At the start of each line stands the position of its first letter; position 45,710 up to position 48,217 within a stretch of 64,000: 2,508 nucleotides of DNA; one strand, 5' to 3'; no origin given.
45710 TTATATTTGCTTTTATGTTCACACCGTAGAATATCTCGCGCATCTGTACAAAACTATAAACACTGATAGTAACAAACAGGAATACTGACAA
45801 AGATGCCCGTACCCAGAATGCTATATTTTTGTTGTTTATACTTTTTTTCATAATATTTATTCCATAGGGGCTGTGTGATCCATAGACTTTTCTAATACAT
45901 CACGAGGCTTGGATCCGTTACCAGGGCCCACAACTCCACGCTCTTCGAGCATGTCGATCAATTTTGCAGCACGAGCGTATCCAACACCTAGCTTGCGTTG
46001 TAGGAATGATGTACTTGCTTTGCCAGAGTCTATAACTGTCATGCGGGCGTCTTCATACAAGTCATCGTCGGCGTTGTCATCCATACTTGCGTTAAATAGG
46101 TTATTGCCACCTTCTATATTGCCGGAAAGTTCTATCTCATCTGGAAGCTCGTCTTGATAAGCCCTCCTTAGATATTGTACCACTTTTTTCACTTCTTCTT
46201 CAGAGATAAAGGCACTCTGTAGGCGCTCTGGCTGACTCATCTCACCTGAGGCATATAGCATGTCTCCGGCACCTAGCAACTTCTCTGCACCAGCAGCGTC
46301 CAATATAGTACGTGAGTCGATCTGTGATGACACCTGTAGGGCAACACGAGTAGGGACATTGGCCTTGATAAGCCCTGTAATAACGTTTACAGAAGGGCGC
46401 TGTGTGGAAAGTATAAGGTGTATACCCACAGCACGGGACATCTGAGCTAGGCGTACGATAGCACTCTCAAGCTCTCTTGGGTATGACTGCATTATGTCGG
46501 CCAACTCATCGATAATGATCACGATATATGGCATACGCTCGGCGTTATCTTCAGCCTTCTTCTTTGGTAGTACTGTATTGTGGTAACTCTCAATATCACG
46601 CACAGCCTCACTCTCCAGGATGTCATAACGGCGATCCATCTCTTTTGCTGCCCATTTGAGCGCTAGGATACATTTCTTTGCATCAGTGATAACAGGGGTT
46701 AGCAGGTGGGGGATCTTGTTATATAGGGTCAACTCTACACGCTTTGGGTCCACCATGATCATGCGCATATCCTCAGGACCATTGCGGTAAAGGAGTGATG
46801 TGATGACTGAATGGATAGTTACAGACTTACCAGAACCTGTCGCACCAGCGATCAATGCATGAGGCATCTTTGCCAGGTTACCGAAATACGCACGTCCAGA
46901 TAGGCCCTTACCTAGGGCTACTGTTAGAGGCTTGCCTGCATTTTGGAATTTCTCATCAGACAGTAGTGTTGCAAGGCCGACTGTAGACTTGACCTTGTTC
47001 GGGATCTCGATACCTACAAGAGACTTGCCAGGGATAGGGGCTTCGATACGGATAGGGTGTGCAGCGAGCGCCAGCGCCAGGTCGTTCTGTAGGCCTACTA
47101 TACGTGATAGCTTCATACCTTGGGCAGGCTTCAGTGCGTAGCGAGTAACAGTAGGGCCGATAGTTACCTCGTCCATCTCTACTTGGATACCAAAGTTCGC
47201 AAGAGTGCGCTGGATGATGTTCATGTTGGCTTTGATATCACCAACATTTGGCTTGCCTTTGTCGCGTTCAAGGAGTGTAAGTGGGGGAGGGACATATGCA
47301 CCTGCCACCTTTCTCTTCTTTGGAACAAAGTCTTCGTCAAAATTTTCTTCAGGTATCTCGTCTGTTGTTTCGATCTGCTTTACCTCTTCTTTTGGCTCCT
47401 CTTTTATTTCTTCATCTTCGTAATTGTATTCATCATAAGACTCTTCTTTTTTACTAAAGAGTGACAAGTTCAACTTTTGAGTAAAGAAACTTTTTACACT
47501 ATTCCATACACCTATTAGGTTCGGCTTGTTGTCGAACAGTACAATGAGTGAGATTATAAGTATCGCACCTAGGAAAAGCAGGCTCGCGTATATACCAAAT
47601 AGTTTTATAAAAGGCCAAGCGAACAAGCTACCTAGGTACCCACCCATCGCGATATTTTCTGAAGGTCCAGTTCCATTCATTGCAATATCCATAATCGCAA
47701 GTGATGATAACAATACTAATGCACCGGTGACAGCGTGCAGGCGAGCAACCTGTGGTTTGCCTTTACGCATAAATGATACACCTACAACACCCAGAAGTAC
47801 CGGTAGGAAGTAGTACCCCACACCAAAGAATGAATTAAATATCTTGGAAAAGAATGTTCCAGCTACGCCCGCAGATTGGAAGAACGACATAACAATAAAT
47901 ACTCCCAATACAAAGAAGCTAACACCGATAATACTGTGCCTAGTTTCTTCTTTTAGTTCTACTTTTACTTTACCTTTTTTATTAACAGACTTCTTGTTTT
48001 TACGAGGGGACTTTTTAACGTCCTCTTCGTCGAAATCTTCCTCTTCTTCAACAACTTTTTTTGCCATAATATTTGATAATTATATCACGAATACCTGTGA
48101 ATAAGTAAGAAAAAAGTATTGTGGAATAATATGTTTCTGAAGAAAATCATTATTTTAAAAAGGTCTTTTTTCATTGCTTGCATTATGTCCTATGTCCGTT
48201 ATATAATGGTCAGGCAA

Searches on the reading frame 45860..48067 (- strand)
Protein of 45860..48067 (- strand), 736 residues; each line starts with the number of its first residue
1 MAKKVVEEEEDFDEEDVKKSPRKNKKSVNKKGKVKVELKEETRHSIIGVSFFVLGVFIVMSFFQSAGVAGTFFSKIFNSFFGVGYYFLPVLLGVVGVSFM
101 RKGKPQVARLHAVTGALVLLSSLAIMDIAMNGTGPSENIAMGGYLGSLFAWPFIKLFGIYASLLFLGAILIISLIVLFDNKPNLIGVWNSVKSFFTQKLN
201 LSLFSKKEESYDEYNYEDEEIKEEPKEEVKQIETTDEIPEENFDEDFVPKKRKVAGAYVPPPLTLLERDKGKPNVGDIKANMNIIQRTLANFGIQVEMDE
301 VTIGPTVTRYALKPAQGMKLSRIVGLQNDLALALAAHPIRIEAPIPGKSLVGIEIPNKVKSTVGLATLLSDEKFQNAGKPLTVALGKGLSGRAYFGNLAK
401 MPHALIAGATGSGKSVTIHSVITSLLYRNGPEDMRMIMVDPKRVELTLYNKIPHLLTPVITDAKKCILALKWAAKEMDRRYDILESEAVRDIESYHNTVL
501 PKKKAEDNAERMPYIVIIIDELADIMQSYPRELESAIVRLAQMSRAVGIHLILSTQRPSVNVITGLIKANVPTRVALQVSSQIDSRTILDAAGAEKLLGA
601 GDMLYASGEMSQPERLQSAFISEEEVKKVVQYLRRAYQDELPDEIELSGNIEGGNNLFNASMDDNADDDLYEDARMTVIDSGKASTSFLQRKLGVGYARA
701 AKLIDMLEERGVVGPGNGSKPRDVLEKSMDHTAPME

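Call 83: search_protein_families(library=pfam, proteins=[window:45860-48067:-], max_evalue=0.00001)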
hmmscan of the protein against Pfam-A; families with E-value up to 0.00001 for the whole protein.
window:45860-48067:- (736 aa): 4 families
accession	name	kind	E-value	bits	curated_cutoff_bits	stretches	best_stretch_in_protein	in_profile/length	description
PF01580.24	FtsK_SpoIIIE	-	2.3e-58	197.7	24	1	366-560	3-221/221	FtsK/SpoIIIE family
PF17854.6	FtsK_alpha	-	1e-28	99.9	22.9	1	261-357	2-101/101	FtsK alpha domain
PF09397.16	FtsK_gamma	-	7.8e-26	90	30.6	1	666-725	2-61/63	Ftsk gamma domain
PF13491.11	FtsK_4TM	-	2e-10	41.1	23.1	1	65-179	46-160/171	4TM region of DNA translocase FtsK/SpoIIIE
